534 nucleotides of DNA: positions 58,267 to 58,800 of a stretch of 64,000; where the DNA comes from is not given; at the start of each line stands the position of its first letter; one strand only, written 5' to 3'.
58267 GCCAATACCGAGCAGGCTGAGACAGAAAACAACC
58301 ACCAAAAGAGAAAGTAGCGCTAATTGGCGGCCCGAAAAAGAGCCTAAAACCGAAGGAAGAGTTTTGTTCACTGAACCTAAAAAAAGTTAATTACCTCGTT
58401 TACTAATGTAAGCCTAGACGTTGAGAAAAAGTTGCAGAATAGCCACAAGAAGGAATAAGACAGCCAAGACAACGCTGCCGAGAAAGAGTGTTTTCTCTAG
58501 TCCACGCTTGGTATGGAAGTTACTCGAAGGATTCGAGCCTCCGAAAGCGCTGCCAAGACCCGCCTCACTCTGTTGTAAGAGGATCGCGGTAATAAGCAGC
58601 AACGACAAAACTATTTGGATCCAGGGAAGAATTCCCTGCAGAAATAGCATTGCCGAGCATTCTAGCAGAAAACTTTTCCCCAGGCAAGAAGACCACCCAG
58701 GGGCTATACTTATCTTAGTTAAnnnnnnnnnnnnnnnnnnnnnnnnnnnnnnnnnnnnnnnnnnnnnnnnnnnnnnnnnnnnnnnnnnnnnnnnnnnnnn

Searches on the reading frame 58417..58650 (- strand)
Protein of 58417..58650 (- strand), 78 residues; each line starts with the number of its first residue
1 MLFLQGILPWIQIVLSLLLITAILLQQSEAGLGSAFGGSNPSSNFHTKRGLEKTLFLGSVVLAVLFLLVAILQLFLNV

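Call 90: search_protein_families(library=pfam, proteins=[window:58417-58650:-], max_evalue=0.1)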
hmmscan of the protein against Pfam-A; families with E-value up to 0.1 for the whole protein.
window:58417-58650:- (78 aa): 3 families
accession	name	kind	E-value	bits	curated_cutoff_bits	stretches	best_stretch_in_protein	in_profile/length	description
PF03840.19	SecG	-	1.4e-12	48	29.2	1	8-72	2-66/70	Preprotein translocase SecG subunit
PF02656.20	DUF202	-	0.0099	16.7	23.4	1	8-74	11-62/68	Domain of unknown function (DUF202)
PF25740.1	BNLF2a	-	0.028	14.8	27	1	19-72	5-58/60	EBV TAP inhibitor BNLF2a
